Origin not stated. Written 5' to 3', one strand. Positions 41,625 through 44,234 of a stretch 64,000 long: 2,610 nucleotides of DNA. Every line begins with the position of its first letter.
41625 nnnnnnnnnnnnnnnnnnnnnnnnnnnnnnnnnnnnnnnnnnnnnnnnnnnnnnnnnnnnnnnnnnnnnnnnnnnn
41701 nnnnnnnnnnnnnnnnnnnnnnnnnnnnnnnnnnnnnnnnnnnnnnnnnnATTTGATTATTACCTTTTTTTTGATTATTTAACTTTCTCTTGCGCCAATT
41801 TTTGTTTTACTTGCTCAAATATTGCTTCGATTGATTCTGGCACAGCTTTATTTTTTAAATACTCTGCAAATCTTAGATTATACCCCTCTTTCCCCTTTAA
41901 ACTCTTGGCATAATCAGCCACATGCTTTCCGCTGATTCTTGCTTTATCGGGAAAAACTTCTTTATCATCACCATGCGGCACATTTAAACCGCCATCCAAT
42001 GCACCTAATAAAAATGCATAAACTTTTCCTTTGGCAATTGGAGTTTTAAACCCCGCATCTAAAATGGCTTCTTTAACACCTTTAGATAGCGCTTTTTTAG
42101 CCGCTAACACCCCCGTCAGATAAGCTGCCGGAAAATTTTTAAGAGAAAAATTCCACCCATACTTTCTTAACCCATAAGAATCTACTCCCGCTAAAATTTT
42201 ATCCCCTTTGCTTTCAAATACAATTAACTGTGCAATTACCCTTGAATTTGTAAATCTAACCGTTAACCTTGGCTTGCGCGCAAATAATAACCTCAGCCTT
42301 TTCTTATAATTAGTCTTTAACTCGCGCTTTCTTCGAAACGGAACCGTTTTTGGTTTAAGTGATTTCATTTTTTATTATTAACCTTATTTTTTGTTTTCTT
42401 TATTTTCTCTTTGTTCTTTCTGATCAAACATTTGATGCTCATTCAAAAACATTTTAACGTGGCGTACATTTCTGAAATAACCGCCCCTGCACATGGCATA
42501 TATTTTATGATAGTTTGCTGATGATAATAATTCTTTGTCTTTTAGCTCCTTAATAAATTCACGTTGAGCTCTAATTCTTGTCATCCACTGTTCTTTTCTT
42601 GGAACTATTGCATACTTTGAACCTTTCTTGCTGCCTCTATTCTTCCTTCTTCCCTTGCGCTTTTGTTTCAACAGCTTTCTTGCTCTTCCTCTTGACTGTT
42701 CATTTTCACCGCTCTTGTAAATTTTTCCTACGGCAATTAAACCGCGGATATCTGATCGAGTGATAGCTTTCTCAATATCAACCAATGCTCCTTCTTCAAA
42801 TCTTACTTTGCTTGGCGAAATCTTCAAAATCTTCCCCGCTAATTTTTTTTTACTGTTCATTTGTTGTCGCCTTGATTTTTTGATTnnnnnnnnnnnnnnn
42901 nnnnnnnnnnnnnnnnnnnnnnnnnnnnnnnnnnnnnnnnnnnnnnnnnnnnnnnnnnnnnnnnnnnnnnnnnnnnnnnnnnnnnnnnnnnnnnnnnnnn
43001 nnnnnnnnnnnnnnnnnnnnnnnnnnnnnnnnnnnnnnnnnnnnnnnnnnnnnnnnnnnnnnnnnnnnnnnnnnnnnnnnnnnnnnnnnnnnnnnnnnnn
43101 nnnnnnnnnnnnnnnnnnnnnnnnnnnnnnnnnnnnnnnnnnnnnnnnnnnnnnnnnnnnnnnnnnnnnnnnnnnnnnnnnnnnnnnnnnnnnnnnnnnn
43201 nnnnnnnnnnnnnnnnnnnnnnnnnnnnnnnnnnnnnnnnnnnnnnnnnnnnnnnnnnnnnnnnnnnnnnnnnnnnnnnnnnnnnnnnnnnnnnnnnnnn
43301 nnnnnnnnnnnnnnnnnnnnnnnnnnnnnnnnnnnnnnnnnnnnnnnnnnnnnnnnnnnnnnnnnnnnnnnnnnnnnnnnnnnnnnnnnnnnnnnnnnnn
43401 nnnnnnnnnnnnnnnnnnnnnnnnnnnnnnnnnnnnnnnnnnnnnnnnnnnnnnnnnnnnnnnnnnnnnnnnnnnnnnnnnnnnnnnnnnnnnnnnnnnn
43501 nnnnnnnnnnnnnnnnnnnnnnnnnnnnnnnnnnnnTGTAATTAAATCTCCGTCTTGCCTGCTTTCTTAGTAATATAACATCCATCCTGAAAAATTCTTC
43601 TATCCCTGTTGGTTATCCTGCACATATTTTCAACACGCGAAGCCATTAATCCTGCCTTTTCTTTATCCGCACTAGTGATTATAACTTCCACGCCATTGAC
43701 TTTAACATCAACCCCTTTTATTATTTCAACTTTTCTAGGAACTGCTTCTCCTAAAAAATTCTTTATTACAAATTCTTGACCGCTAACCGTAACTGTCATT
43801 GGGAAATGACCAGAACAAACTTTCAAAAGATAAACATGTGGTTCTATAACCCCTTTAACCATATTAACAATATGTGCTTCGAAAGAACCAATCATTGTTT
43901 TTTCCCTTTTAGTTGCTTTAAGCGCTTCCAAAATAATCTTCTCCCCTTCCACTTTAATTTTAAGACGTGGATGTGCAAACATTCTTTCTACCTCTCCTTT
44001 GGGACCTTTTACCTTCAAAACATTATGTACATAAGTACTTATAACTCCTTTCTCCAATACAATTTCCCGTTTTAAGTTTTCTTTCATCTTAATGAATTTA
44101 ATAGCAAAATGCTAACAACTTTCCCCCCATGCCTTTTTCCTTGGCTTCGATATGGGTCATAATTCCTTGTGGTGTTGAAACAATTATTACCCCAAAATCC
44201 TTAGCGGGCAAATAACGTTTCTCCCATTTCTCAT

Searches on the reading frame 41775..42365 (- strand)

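Call 46: search_protein_families(library=pfam, proteins=[window:41775-42365:-], max_evalue=0.0001)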
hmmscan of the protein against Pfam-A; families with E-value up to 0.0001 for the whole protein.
window:41775-42365:- (196 aa): 2 families
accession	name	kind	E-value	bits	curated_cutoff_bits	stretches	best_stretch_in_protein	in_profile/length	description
PF17144.9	Ribosomal_L5e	-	3.9e-27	95.8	27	1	8-95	5-99/163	Ribosomal large subunit proteins 60S L5, and 50S L18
PF00861.27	Ribosomal_L18p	-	3.4e-05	24.6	27.8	1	18-128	12-115/116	Ribosomal L18 of archaea, bacteria, mitoch. and chloroplast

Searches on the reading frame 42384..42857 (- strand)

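Call 46: search_protein_families(library=pfam, proteins=[window:42384-42857:-], max_evalue=0.0001)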
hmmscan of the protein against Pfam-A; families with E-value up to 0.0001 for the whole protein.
window:42384-42857:- (157 aa): 2 families
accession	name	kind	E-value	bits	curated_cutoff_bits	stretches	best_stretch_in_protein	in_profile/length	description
PF25476.1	Ribosomal_L19e_C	-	9.6e-26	90.3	25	1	54-141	3-90/91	Ribosomal protein L19e, C-terminal domain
PF01280.26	Ribosomal_L19e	-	7.4e-10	39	25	1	2-48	4-50/53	Ribosomal protein L19e, N-terminal domain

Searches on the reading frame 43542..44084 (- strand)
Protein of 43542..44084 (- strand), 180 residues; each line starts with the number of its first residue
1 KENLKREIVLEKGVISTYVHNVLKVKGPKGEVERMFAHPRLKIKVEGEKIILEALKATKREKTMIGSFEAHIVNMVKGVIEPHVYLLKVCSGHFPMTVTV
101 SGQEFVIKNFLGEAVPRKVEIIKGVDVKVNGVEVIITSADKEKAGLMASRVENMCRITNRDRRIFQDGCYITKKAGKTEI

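Call 46: search_protein_families(library=pfam, proteins=[window:43542-44084:-], max_evalue=0.0001)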
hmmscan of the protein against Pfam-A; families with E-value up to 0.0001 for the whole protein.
window:43542-44084:- (180 aa): 1 family
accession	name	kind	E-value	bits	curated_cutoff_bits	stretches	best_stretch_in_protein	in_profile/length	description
PF00347.28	Ribosomal_L6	-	9.3e-24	84.5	27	2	21-80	13-78/80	Ribosomal protein L6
